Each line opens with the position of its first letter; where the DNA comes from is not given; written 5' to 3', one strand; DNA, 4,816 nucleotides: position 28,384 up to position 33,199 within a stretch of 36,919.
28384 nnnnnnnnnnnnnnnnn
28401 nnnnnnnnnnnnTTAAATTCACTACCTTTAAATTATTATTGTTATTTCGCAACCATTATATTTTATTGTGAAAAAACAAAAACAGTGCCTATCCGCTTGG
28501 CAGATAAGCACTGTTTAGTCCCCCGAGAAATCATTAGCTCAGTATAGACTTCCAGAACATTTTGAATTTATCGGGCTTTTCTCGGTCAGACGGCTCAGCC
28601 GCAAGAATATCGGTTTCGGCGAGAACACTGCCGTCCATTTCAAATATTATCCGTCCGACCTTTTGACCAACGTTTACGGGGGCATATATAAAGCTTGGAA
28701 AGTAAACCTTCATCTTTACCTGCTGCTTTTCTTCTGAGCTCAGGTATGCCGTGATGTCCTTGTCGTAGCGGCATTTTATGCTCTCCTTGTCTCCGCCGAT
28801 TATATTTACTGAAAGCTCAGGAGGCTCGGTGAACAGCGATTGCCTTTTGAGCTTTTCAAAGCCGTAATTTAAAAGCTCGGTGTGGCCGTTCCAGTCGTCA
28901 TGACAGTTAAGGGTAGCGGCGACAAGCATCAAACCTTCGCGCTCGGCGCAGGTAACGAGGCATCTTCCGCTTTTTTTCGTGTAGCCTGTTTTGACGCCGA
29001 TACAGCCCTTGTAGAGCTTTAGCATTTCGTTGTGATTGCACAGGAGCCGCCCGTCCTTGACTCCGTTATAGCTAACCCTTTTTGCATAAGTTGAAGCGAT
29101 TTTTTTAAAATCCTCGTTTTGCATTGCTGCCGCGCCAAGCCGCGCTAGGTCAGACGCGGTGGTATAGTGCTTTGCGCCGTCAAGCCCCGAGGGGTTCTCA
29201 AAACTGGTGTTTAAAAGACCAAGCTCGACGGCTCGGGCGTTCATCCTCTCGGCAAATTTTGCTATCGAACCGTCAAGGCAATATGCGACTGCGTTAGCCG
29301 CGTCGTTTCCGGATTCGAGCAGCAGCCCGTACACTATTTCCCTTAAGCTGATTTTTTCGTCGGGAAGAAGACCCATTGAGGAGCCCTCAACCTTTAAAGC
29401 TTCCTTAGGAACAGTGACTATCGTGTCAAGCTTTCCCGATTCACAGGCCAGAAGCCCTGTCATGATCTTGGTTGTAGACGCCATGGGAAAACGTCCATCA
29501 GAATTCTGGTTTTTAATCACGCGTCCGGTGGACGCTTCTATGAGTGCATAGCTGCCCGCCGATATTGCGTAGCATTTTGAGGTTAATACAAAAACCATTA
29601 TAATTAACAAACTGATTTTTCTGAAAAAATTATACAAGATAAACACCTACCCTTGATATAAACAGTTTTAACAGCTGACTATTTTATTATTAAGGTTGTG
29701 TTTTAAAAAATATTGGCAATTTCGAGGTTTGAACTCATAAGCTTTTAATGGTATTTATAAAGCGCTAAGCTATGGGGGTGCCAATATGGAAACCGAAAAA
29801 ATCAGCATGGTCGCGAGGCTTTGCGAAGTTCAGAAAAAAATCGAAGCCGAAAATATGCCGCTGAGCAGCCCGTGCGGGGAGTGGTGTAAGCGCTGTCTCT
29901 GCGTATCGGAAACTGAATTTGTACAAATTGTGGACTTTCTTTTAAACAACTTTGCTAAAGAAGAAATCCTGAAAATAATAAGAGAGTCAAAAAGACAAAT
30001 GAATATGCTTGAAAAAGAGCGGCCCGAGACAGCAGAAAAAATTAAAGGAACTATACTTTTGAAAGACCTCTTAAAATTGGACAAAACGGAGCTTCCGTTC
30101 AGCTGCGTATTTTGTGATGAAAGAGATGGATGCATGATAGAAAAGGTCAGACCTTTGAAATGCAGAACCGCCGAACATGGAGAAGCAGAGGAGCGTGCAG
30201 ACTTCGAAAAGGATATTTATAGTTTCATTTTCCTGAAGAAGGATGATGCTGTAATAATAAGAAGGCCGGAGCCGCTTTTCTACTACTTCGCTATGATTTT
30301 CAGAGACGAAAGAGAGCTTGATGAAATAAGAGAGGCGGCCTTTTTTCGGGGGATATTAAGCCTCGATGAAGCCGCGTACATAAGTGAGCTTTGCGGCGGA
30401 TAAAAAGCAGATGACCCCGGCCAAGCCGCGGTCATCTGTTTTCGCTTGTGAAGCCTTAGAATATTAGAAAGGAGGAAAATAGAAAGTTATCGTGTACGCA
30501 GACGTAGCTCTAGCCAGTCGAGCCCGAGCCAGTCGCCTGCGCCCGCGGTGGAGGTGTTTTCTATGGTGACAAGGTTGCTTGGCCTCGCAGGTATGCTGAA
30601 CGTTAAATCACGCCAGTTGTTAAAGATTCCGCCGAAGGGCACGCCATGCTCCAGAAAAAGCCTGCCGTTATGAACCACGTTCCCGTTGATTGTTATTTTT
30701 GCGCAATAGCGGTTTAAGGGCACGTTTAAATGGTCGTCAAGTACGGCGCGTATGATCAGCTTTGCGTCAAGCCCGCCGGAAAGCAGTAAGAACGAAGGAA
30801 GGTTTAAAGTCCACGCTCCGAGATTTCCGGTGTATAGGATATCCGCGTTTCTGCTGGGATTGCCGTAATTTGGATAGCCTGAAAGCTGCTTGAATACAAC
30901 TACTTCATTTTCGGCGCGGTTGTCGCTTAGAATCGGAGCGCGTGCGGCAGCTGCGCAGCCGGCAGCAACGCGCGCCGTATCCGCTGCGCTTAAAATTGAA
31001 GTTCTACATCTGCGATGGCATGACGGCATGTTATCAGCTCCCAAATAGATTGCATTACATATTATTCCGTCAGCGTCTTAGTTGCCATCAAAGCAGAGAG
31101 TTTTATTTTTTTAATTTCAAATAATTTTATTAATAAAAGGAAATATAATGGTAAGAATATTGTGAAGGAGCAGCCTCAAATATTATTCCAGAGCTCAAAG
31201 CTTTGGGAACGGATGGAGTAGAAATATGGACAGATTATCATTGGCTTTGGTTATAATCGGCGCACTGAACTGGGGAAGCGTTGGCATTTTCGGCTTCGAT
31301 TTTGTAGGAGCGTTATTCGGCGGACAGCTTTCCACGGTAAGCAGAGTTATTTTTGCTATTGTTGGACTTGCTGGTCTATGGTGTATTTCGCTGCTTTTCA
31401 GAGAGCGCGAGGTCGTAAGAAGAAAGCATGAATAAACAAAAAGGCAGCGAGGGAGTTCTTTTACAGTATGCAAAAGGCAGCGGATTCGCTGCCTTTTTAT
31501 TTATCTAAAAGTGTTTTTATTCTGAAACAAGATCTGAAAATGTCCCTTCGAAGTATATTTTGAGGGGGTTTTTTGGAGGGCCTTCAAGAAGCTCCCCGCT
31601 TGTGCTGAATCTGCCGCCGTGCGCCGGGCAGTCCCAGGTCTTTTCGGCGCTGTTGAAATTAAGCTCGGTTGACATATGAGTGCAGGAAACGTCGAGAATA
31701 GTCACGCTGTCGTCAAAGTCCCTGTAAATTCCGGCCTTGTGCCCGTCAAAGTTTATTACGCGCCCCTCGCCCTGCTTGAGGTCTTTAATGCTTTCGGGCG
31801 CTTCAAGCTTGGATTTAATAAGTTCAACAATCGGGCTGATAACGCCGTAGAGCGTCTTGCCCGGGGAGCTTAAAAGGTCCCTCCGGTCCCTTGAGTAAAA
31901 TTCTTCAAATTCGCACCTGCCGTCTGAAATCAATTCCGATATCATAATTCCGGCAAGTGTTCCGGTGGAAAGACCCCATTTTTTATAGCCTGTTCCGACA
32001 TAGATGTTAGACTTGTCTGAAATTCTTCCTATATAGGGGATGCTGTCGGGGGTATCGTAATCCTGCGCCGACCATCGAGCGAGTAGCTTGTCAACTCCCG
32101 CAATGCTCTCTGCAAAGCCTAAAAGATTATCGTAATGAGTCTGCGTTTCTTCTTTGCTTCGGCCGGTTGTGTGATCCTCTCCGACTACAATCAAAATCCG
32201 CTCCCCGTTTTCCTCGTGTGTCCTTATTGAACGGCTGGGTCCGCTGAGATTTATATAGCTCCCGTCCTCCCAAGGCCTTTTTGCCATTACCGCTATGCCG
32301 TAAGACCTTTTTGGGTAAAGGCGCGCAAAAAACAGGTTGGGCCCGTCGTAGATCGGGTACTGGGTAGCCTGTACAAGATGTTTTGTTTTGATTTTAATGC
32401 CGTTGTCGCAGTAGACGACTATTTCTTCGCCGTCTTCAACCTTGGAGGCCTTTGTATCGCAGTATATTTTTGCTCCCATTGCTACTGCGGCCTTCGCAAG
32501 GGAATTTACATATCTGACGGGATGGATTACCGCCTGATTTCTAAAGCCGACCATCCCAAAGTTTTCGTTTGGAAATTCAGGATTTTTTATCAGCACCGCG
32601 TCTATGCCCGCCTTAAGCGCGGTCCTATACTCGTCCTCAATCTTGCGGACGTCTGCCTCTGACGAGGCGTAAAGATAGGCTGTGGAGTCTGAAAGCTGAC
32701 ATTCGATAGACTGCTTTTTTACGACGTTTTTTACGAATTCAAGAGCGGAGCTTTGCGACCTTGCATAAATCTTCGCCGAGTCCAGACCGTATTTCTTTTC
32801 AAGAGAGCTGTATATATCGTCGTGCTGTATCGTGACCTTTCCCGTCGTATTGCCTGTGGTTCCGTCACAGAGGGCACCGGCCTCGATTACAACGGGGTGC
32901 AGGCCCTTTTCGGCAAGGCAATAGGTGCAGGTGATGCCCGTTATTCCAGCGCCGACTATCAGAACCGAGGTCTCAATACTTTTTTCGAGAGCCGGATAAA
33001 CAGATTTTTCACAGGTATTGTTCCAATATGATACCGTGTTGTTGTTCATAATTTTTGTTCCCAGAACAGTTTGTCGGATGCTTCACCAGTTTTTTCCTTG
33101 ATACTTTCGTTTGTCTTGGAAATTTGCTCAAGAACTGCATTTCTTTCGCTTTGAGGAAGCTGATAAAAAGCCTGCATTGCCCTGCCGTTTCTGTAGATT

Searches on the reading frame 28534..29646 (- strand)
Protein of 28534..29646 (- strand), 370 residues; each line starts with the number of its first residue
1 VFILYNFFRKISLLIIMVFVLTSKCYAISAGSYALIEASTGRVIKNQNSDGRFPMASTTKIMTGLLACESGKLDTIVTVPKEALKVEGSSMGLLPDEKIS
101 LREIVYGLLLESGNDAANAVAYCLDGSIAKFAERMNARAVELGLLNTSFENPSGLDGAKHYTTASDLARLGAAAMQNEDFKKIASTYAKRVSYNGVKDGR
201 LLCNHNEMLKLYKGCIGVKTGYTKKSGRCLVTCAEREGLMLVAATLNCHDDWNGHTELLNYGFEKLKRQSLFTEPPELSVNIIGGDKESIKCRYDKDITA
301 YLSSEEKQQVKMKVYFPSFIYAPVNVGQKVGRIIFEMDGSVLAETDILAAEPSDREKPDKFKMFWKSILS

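Call 20: search_protein_families(library=pfam, proteins=[window:28534-29646:-], max_evalue=0.01)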
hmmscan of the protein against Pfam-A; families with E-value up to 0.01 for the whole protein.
window:28534-29646:- (370 aa): 4 families
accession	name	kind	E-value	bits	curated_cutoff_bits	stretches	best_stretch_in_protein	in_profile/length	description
PF00768.25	Peptidase_S11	-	1e-52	179.5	27.6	1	27-248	9-237/239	D-alanyl-D-alanine carboxypeptidase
PF07943.18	PBP5_C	-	6.9e-10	39.4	21.2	1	279-351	15-87/91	Penicillin-binding protein 5, C-terminal domain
PF13354.11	Beta-lactamase2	-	4.2e-09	36.5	22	1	46-170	14-142/214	Beta-lactamase enzyme family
PF00905.27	Transpeptidase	-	0.0032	17.2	22.1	1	44-89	31-76/299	Penicillin binding protein transpeptidase domain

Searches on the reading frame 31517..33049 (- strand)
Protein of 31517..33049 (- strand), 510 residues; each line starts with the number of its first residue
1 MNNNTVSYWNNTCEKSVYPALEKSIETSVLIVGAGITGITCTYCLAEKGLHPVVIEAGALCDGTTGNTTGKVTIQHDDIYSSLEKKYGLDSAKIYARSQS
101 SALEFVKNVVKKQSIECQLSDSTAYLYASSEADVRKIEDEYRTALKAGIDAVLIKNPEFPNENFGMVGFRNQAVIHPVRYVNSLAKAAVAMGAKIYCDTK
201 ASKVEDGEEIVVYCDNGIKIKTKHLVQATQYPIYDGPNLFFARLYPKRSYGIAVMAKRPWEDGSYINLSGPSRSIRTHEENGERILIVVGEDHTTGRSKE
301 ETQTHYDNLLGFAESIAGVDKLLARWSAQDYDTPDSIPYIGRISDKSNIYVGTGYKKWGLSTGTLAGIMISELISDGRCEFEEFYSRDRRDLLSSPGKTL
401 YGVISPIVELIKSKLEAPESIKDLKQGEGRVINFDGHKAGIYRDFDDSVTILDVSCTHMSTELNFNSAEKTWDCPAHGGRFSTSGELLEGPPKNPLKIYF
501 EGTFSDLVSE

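Call 20: search_protein_families(library=pfam, proteins=[window:31517-33049:-], max_evalue=0.01)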
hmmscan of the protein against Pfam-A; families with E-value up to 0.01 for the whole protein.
window:31517-33049:- (510 aa): 7 families
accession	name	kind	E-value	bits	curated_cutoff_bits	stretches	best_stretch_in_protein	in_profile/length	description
PF01266.30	DAO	-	2e-40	139.9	27.9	1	29-373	2-353/353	FAD dependent oxidoreductase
PF00355.32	Rieske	-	1.5e-10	41.3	20.3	1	421-499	8-87/88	Rieske [2Fe-2S] domain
PF13450.12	NAD_binding_8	-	3.5e-05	24.4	21.9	1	31-59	1-29/68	NAD(P)-binding Rossmann-like domain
PF01946.23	Thi4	-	4.6e-05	23.2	26.2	1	20-59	11-51/235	Thi4 family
PF00890.30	FAD_binding_2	-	0.00058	19.6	20.4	1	29-70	2-43/414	FAD binding domain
PF01494.25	FAD_binding_3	-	0.0031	17.2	22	1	26-57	1-32/349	FAD binding domain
PF13738.12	Pyr_redox_3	-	0.0048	16.6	30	0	30-61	1-33/305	Pyridine nucleotide-disulphide oxidoreductase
